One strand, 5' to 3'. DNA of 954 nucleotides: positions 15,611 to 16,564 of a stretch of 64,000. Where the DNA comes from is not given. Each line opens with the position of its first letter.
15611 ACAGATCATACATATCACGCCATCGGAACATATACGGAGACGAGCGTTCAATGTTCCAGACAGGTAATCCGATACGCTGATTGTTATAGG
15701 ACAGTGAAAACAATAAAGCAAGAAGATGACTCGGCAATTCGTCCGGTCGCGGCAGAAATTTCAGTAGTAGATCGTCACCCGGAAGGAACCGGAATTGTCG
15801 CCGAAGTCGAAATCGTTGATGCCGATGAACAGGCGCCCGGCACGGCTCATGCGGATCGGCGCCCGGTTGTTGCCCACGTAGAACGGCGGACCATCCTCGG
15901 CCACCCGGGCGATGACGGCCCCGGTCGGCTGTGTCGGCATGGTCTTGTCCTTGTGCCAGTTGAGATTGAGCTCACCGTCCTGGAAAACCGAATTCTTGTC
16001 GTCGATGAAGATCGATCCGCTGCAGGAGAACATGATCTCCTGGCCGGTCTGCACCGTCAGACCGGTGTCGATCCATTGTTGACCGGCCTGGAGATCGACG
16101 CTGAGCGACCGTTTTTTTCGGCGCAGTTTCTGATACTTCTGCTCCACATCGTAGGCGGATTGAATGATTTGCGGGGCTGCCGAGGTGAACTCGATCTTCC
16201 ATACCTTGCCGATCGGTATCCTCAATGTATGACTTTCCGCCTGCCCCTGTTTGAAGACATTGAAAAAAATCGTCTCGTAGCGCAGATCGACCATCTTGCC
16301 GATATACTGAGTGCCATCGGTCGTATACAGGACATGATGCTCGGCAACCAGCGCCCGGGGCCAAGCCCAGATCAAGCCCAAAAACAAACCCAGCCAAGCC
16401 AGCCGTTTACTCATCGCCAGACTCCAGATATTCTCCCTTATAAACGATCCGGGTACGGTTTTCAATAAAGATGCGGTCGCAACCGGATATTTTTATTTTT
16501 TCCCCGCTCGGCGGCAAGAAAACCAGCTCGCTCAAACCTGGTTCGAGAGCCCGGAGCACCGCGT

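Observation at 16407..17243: DapF-family protein with Cys73->Ser and loss of the second catalytic Cys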

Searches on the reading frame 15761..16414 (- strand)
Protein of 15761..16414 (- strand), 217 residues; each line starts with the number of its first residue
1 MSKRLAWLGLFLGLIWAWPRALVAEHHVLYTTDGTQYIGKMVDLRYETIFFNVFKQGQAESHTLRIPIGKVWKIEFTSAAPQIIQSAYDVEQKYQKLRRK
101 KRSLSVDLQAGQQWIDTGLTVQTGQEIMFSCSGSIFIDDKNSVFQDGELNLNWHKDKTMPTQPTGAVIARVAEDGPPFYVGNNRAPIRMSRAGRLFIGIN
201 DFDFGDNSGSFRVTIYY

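Call 18: search_protein_families(library=pfam, proteins=[window:15761-16414:-], max_evalue=0.01)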
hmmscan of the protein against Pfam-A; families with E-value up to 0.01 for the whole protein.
window:15761-16414:- (217 aa): 0 families

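Call 47: search_protein_families(library=ncbifam, proteins=[window:15761-16414:-], max_evalue=0.00001)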
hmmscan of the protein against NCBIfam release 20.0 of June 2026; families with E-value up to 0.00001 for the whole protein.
window:15761-16414:- (217 aa): 0 families

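Call 69: search_solved_structures(query=window:15761-16414:-, max_evalue=1)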
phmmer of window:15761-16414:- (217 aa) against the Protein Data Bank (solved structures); distinct sequences matched with E-value up to 1: 6.
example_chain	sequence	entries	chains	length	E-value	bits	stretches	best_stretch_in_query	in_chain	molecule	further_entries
5odu_A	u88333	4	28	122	0.082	15.5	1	147-215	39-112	PllA | PIIA | Uncharacterized protein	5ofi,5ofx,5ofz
8bbq_A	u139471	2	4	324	0.092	15.3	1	158-210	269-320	Core tyrosinase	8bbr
1ovz_A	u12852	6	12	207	0.25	13.9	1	115-162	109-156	Immunoglobulin alpha Fc receptor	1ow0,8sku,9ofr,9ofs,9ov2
1uct_A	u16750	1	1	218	0.26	13.9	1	115-162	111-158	Immunoglobulin alpha Fc receptor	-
30ew_AAA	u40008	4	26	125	0.72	12.4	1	156-215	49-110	PA-I galactophilic lectin (PA-IL) (Galactose-binding lectin)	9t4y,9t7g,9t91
8sm2_C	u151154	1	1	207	0.85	12.2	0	115-163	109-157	Immunoglobulin subtype domain-containing protein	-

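Call 77: predict_structure(protein=window:15761-16414:-)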
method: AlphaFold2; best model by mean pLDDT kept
length: 217 residues; sequences in the alignment: 1
mean_pLDDT: 48.3   pTM: 0.32
mean pLDDT of the five models: 48.3, 45.3, 42.7, 39.2, 38.4
residues with pLDDT >= 90: 0; 70-90: 40; 50-70: 41; < 50: 136
segments of 3 or more residues with pLDDT < 50: 79-115, 117-186, 189-194, 198-217
pLDDT, mean of each block of 10 residues (from residue 1): 70 60 65 81 74 68 74 61 36 37 34 45 41 29 25 28 32 35 44 46 39 37
secondary structure, 60 per line:
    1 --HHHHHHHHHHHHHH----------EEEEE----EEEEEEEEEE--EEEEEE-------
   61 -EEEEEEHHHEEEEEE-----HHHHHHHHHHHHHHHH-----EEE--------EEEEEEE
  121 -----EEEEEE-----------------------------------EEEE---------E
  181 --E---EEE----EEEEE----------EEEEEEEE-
elements in order: H3-16 E27-31 E36-45 E48-53 E62-67 E71-76 H82-97 E103-105 E114-120 E126-131 E167-170 E187-189 E194-198 E209-216

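Call 79: search_solved_structures(query=A3, max_evalue=1, show_alignments=1)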
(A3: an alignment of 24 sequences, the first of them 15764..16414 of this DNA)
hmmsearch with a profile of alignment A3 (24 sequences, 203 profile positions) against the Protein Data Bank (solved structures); distinct sequences matched with E-value up to 1: 5.
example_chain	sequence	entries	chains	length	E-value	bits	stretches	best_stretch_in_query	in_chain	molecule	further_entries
5odu_A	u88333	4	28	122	0.0047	19.9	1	131-201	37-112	PllA | PIIA | Uncharacterized protein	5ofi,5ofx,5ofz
30ew_AAA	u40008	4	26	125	0.026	17.5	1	142-201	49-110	PA-I galactophilic lectin (PA-IL) (Galactose-binding lectin)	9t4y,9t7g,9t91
6ygq_A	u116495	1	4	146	0.22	14.5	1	152-202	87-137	PA-I Galactophilic Lectin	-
8bbq_A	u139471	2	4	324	0.74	12.8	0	140-193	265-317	Core tyrosinase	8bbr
9sfx_B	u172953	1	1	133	0.83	12.6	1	154-203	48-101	Secukinumab Fv heavy-chain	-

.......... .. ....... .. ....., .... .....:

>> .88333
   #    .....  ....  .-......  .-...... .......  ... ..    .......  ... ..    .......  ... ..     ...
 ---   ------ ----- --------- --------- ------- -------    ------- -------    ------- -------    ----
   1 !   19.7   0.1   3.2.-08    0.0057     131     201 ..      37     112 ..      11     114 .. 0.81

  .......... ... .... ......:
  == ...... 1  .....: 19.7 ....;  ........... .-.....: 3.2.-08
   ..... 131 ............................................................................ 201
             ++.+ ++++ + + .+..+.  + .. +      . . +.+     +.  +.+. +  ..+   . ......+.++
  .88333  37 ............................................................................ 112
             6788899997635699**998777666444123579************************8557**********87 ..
